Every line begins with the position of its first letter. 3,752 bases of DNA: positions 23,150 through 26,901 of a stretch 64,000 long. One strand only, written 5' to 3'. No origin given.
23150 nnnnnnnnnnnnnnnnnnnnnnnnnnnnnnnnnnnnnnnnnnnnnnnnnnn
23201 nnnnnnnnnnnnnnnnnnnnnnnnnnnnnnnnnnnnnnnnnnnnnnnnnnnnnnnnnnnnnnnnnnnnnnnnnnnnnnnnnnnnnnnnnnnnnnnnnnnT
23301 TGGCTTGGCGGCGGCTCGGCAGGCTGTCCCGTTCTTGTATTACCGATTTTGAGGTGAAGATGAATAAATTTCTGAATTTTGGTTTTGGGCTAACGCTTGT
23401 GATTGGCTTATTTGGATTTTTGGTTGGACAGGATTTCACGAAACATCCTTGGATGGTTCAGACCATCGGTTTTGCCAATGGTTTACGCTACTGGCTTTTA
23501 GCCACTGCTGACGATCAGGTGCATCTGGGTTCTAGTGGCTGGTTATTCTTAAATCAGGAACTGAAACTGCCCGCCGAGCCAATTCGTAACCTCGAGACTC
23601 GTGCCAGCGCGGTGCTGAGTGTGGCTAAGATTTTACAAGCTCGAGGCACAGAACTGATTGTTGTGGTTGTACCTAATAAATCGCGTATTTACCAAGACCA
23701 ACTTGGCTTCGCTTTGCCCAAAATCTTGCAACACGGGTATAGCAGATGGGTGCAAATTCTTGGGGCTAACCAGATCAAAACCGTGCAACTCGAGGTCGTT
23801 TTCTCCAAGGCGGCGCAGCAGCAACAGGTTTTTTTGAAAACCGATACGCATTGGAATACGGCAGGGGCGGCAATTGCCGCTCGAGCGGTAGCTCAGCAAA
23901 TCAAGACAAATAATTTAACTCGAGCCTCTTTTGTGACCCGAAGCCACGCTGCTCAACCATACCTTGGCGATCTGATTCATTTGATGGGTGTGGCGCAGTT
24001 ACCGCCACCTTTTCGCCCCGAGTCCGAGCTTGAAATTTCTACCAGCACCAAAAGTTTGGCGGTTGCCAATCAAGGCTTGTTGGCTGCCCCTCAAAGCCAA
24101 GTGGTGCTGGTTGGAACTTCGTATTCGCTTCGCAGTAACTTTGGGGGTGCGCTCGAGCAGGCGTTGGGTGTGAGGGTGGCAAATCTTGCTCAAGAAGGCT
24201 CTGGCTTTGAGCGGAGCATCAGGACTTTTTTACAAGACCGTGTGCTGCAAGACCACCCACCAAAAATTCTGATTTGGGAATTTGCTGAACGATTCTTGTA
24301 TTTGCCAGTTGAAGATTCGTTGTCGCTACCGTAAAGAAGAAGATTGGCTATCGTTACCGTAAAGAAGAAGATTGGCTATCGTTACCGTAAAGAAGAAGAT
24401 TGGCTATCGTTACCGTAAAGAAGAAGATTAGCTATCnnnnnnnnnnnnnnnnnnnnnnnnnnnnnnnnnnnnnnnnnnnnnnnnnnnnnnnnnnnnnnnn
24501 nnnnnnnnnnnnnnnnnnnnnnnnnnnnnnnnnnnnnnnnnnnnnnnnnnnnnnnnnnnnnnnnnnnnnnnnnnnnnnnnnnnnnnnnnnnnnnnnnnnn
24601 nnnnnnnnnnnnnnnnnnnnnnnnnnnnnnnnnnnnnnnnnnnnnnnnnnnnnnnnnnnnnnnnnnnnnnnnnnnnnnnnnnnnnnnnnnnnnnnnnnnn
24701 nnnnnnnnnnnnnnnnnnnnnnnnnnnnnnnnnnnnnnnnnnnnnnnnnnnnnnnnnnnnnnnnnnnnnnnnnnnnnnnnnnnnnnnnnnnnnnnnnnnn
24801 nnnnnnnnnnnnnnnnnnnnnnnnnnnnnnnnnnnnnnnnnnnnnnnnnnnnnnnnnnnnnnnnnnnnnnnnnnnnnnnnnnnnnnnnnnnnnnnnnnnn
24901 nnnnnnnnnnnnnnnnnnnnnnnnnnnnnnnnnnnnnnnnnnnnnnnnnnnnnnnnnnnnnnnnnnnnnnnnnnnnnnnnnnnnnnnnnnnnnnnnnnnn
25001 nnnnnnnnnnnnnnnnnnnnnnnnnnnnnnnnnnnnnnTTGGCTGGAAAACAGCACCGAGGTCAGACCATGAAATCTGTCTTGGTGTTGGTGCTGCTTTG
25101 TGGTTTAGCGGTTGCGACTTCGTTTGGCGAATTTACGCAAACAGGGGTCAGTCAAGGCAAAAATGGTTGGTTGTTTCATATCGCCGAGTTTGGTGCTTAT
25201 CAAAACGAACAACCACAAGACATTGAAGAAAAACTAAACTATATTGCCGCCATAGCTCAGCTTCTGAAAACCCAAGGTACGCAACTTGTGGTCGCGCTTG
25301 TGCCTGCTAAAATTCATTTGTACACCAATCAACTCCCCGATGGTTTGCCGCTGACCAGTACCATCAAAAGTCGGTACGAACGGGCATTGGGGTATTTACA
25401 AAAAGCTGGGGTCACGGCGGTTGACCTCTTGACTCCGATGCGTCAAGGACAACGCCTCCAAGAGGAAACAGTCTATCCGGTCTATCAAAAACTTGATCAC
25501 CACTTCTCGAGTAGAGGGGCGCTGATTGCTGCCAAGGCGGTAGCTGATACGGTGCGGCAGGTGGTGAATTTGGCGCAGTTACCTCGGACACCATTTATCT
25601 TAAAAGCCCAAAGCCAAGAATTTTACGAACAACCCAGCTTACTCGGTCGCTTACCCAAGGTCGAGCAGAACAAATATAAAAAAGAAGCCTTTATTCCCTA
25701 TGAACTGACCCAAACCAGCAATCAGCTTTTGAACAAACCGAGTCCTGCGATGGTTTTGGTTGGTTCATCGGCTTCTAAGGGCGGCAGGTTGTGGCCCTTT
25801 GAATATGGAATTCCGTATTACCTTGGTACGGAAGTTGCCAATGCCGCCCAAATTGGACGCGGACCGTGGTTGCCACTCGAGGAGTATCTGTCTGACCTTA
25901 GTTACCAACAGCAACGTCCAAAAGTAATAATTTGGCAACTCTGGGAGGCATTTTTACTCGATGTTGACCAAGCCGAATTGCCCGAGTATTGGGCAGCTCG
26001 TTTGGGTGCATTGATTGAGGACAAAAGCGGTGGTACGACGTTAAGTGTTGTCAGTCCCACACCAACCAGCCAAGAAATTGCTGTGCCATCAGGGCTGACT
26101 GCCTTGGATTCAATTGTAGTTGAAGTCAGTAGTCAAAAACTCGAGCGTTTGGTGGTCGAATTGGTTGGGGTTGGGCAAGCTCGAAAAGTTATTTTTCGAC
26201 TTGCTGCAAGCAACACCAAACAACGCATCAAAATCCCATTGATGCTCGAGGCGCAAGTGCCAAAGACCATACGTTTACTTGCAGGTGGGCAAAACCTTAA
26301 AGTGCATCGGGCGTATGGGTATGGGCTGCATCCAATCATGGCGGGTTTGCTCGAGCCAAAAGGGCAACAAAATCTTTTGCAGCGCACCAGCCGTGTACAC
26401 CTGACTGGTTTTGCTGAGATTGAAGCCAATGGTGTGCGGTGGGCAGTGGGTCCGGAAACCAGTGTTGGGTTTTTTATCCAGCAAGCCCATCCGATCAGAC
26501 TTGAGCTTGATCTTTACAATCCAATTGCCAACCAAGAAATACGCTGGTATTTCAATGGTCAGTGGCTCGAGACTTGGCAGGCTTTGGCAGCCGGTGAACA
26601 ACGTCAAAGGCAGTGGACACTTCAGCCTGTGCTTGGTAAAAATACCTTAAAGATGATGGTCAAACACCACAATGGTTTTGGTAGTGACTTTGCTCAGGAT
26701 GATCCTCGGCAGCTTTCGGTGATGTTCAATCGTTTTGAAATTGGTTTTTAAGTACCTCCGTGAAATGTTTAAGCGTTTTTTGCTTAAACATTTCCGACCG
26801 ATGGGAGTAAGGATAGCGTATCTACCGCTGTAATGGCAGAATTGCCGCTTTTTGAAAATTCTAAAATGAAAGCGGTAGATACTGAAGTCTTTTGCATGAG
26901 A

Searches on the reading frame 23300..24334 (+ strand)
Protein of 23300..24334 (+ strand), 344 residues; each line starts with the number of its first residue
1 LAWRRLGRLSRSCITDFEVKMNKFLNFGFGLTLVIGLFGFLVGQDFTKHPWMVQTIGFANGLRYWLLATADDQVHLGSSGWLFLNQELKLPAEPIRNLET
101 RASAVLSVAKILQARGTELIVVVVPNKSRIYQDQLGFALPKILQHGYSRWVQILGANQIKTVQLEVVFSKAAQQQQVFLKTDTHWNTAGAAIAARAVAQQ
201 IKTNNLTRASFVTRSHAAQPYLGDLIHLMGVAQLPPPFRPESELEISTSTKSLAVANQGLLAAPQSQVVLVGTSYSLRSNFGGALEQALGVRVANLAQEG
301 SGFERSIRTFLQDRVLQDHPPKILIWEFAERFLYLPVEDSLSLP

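Call 25: search_protein_families(library=pfam, proteins=[window:23300-24334:+], max_evalue=0.0001)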
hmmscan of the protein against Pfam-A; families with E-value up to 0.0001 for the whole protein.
window:23300-24334:+ (344 aa): 1 family
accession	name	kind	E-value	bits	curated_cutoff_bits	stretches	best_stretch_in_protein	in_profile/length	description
PF16822.11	ALGX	-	6.6e-65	219.9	26.5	1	74-330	1-268/268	SGNH hydrolase-like domain, acetyltransferase AlgX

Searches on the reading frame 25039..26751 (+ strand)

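Call 25: search_protein_families(library=pfam, proteins=[window:25039-26751:+], max_evalue=0.0001)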
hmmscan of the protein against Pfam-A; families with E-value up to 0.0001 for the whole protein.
window:25039-26751:+ (570 aa): 1 family
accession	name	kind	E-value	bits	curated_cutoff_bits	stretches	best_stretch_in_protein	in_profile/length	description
PF16822.11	ALGX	-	9.5e-48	163.6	26.5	1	37-301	1-266/268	SGNH hydrolase-like domain, acetyltransferase AlgX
